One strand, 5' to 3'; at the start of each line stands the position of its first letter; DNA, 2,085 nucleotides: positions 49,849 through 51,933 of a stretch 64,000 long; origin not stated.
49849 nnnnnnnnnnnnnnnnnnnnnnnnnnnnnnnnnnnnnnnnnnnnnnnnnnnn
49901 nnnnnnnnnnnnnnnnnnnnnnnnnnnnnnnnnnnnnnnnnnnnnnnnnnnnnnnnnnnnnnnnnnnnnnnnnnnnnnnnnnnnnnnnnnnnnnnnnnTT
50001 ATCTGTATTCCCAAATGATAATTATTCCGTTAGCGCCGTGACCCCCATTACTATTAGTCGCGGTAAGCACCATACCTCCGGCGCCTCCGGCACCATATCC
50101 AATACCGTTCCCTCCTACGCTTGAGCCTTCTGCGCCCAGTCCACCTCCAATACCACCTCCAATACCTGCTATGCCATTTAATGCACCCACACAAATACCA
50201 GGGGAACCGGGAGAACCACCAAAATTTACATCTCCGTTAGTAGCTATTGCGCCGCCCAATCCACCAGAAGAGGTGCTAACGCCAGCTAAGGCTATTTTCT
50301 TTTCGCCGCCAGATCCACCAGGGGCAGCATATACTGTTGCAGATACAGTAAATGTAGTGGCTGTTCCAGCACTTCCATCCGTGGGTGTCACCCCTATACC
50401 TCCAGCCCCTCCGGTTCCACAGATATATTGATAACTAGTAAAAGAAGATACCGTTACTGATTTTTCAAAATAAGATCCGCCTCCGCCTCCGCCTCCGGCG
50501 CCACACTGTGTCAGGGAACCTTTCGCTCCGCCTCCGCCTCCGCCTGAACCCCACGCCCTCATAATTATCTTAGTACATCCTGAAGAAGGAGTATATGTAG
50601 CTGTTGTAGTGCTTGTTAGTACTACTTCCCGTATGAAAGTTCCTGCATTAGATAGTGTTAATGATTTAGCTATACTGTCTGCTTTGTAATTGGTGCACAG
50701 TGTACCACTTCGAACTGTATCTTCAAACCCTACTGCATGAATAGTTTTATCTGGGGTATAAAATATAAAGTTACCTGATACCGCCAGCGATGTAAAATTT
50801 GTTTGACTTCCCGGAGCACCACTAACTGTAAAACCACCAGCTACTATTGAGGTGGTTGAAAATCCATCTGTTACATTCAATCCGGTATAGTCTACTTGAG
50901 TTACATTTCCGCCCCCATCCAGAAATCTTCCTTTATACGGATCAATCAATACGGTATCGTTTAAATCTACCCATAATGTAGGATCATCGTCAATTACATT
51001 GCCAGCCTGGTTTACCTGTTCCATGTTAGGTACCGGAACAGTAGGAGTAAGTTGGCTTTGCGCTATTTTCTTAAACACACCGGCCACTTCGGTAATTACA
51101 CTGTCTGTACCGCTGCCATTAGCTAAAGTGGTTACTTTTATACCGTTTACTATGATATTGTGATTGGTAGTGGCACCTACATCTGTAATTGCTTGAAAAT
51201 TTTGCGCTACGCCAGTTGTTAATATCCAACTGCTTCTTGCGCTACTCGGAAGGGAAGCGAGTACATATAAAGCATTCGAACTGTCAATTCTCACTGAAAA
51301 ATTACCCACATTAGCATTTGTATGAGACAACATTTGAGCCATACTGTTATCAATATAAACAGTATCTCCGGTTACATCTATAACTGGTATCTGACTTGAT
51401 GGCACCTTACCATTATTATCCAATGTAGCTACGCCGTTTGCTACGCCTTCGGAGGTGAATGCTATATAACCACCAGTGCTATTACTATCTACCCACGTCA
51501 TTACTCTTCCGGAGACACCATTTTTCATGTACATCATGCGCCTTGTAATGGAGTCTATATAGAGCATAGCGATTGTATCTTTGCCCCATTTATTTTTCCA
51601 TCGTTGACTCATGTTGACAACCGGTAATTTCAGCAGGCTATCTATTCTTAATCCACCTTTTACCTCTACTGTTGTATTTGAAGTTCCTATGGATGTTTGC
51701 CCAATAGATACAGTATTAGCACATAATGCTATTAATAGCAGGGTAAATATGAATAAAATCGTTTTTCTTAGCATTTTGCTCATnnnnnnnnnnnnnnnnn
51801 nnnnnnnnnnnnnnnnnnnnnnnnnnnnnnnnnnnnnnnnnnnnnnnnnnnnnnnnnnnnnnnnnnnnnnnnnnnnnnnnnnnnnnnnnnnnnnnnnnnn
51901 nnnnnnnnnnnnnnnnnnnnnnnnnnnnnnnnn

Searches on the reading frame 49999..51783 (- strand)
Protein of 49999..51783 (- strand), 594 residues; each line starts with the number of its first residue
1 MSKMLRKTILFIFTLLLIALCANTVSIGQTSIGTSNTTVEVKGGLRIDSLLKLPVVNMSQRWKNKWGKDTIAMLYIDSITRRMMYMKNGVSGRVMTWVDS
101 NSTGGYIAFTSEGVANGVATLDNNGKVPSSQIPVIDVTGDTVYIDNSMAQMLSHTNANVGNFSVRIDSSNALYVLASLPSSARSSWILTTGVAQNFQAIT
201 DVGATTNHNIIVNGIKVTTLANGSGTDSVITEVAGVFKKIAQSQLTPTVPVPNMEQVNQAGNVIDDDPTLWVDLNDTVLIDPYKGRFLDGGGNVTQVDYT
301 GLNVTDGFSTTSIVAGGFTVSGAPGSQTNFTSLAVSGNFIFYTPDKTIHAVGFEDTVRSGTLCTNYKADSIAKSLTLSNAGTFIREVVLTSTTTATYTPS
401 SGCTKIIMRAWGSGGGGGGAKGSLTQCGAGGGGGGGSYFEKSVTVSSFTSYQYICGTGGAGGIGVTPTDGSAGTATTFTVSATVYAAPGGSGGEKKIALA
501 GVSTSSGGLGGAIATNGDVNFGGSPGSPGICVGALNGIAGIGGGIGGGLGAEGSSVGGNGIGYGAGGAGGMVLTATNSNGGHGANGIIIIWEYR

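Call 11: search_protein_families(library=pfam, proteins=[window:49999-51783:-], max_evalue=0.01)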
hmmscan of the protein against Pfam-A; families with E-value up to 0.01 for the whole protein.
window:49999-51783:- (594 aa): 1 family
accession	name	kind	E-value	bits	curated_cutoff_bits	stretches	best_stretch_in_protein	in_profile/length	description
PF21722.4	Gly_rich_2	-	5.7e-11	43.3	24.3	1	390-590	1-223/226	Glycine-rich domain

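Call 12: search_protein_families(library=phrogs, proteins=[window:49999-51783:-], max_evalue=0.001)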
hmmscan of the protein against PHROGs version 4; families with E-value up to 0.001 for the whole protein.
window:49999-51783:- (594 aa): 4 families
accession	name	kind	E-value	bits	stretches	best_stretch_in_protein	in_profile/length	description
phrog_863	-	tail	7.7e-25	88.9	1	204-593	310-604/690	tail fiber assembly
phrog_1446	-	tail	1.5e-08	35.4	1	101-142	69-110/251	minor tail protein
phrog_6202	-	tail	4.7e-08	33.6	1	336-590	419-634/636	tail fiber protein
phrog_454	-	tail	4.6e-06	26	1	129-593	927-1375/1376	tail fiber protein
